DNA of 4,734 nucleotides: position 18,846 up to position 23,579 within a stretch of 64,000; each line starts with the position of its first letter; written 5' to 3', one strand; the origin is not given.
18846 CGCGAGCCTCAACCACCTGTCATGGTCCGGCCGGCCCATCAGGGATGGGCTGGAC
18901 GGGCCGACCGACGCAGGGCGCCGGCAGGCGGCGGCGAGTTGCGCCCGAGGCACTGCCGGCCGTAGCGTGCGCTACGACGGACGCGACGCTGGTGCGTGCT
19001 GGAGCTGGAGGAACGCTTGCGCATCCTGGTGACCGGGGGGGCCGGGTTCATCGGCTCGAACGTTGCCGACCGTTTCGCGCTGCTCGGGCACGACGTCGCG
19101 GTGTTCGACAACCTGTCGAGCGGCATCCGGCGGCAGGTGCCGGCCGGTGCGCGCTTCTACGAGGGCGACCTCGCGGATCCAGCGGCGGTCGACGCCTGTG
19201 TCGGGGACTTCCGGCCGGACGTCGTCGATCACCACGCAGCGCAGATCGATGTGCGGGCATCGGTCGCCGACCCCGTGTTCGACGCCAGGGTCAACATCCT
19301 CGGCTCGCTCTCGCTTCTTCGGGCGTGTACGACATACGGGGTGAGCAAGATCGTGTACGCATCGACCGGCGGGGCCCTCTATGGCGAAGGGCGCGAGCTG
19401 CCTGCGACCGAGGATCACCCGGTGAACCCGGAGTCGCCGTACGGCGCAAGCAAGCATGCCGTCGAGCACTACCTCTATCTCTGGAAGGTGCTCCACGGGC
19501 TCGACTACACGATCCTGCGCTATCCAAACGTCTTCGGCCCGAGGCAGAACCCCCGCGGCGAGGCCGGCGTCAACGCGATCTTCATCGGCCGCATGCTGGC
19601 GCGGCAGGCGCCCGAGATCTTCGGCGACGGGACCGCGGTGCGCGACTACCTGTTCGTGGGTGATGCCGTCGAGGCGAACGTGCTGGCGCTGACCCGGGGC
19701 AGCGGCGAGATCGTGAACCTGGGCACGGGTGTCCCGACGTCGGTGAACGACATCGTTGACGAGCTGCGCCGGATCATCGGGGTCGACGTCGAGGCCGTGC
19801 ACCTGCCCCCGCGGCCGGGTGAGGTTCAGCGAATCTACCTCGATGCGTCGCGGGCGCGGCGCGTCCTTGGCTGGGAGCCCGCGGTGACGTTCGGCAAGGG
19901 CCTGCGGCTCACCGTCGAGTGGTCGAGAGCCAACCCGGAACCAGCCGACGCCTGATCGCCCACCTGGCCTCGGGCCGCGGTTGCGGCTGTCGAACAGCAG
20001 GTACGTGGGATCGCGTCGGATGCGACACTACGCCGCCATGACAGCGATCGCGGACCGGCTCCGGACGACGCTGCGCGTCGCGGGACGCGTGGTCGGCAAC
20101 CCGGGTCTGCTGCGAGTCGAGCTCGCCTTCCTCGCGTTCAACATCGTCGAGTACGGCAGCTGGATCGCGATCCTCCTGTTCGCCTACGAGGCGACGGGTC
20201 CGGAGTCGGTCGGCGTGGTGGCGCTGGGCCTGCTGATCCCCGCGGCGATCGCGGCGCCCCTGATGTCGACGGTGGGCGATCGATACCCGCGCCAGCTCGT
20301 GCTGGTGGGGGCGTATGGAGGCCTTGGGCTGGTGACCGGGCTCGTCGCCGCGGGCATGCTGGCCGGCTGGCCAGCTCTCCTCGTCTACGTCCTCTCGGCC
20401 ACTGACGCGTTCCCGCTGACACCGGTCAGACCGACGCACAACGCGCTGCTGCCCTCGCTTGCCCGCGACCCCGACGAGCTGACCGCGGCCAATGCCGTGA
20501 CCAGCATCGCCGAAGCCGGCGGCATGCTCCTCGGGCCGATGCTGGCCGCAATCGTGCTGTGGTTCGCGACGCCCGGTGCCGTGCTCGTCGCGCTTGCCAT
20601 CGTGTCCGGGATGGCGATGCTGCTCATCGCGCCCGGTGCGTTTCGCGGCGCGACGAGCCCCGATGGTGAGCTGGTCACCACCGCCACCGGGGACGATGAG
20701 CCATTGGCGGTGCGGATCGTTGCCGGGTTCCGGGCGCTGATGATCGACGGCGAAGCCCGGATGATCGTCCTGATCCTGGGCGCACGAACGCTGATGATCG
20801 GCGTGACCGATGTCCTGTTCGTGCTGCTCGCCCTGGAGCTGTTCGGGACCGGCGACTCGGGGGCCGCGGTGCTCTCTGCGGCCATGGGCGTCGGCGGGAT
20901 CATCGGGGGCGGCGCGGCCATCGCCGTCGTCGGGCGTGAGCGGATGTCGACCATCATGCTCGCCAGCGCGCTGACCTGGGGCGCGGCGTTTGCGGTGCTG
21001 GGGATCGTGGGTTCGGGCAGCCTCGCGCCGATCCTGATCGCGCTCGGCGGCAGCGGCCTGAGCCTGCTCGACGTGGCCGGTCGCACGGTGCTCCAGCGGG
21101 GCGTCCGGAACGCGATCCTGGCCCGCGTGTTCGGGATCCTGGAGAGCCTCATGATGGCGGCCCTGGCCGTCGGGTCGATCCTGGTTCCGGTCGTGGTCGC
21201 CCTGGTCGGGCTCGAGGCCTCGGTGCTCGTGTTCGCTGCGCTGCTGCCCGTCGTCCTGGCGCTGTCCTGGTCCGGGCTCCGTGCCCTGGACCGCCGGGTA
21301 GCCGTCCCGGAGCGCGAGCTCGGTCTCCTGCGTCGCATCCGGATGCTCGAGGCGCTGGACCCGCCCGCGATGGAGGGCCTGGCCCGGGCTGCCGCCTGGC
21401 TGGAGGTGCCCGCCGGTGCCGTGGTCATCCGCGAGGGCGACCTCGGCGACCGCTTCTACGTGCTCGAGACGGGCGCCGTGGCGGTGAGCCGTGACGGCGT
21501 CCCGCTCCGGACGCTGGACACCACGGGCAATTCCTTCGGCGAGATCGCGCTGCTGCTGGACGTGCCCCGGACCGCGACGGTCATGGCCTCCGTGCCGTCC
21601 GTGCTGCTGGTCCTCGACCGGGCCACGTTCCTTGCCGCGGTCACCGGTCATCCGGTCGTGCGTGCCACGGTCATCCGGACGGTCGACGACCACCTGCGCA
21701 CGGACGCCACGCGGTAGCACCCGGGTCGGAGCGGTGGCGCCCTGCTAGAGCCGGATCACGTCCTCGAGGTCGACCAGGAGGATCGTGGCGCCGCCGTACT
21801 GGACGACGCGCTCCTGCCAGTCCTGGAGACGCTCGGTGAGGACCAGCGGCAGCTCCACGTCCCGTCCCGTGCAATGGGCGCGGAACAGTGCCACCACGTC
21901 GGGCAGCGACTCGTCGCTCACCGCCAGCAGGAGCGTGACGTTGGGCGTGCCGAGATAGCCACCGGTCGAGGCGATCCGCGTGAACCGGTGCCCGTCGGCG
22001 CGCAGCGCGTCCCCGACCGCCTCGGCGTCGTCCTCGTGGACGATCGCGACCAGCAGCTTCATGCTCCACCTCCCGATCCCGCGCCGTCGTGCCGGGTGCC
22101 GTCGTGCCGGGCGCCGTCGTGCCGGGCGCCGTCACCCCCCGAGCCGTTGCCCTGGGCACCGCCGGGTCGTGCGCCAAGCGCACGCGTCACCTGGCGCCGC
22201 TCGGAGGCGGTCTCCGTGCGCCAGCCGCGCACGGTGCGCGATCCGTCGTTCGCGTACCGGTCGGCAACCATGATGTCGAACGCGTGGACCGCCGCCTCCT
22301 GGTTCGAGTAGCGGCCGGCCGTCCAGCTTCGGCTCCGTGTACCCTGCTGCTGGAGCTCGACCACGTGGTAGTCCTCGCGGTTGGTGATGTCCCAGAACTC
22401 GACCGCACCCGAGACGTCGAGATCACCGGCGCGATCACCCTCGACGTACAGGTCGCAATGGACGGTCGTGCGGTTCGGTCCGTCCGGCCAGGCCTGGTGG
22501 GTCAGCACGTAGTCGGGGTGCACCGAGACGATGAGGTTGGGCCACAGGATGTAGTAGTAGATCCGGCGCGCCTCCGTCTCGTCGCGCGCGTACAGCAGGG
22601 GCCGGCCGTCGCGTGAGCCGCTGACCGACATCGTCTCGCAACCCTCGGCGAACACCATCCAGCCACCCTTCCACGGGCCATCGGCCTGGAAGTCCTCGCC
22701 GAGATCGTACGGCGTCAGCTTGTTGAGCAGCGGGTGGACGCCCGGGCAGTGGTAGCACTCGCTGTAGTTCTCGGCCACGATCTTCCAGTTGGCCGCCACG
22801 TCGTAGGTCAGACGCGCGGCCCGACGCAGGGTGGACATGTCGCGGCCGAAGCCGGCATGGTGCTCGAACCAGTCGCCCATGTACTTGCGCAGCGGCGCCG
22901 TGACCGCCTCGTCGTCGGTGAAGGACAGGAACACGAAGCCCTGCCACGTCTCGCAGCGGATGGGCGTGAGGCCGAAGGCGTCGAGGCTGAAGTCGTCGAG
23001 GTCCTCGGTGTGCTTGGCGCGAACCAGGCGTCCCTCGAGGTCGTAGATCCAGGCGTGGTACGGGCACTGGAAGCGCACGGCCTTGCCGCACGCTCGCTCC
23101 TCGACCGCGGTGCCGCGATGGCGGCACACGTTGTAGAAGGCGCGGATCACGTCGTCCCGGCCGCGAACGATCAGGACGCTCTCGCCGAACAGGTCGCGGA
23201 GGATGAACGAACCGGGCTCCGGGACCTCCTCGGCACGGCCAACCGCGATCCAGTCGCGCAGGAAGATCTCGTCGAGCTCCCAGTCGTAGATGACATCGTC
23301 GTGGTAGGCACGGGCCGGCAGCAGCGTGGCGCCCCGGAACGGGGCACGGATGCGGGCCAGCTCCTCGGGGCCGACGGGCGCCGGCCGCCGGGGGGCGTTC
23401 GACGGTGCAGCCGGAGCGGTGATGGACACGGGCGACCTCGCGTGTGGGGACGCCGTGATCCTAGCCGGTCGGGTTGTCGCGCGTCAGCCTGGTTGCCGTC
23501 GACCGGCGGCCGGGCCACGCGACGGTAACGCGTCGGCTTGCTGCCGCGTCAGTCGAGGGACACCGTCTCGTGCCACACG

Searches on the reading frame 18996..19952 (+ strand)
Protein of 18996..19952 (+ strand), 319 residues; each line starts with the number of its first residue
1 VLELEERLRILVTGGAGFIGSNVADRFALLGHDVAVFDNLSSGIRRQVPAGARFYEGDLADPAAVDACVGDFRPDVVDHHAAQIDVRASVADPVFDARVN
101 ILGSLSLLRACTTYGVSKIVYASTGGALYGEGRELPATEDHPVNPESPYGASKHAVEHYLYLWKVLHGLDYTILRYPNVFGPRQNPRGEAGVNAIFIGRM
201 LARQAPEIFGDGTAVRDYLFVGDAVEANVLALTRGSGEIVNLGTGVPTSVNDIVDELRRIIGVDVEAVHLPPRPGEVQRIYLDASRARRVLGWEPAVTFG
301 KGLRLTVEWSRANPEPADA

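Call 81: search_protein_families(library=pfam, proteins=[window:18996-19952:+], max_evalue=0.0001)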
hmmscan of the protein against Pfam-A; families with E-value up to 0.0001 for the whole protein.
window:18996-19952:+ (319 aa): 8 families
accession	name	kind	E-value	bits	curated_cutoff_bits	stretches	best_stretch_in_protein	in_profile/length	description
PF01370.27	Epimerase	-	3e-62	210.6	20.9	1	10-243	1-240/240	NAD dependent epimerase/dehydratase family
PF16363.11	GDP_Man_Dehyd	-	7.7e-53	180.5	27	1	11-304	1-330/332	GDP-mannose 4,6 dehydratase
PF04321.23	RmlD_sub_bind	-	2.6e-19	69.8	27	1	9-184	2-156/287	RmlD substrate binding domain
PF01073.25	3Beta_HSD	-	6.2e-16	58.7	22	1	11-232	1-229/280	3-beta hydroxysteroid dehydrogenase/isomerase family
PF02719.21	Polysacc_synt_2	-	4.1e-13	49.6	20.2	1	10-270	1-261/293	Polysaccharide biosynthesis protein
PF13460.12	NAD_binding_10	-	8.8e-07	29.4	27.2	1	14-178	1-145/184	NAD(P)H-binding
PF07993.18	NAD_binding_4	-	2.8e-06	27.1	20.1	1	75-188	90-213/258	Male sterility protein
PF00106.31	adh_short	-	6.6e-06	26.2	26.6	0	10-71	3-70/195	short chain dehydrogenase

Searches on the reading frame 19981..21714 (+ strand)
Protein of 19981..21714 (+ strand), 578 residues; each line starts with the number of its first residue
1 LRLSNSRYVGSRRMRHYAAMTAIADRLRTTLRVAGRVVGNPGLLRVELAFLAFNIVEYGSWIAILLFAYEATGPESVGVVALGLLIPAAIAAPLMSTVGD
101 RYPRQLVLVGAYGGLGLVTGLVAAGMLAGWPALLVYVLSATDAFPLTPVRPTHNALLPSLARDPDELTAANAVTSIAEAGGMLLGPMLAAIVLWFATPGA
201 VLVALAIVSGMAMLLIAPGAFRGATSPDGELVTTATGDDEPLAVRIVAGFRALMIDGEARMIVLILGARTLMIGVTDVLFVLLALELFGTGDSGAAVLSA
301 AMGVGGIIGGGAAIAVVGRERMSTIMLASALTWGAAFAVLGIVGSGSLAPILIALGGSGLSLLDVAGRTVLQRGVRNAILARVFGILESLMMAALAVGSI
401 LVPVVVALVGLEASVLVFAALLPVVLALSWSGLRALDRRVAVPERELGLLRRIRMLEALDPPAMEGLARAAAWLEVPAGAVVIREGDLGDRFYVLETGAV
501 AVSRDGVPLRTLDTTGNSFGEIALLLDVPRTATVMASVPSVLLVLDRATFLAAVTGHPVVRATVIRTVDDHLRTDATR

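Call 52: search_protein_families(library=pfam, proteins=[window:19981-21714:+], max_evalue=0.00001)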
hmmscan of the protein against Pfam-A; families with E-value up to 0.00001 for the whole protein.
window:19981-21714:+ (578 aa): 2 families
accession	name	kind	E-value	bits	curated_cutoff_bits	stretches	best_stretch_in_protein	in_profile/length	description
PF00027.35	cNMP_binding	-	7.3e-17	61.6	27.5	1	475-553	3-85/89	Cyclic nucleotide-binding domain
PF07690.21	MFS_1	-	4.8e-10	39.3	33.4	1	52-347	7-295/347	Major Facilitator Superfamily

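Call 60: search_protein_families(library=padloc, proteins=[window:19981-21714:+], max_evalue=0.01)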
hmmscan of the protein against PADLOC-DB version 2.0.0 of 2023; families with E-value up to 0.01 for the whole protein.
window:19981-21714:+ (578 aa): 4 families
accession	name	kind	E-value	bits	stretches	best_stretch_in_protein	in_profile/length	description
PDLC02371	PycTIR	-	5.7e-11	40.3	1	463-573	29-139/288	-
PDLC00731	Effector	-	1e-10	39.1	1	465-573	34-142/306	TIR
PDLC00732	Effector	-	5.4e-05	20.3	1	450-564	16-129/301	TIR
PDLC00734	PycC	-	0.00023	18.4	1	475-552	37-118/374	Pycsar cyclase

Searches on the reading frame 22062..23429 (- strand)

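Call 52: search_protein_families(library=pfam, proteins=[window:22062-23429:-], max_evalue=0.00001)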
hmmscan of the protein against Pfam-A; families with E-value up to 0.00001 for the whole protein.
window:22062-23429:- (456 aa): 2 families
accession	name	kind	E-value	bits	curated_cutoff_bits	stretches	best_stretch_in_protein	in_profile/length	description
PF00848.25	Ring_hydroxyl_A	-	5.2e-50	170.7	24.9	1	199-393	2-207/208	Ring hydroxylating alpha subunit (catalytic domain)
PF00355.32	Rieske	-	2.8e-17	62.8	20.3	1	59-146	1-86/88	Rieske [2Fe-2S] domain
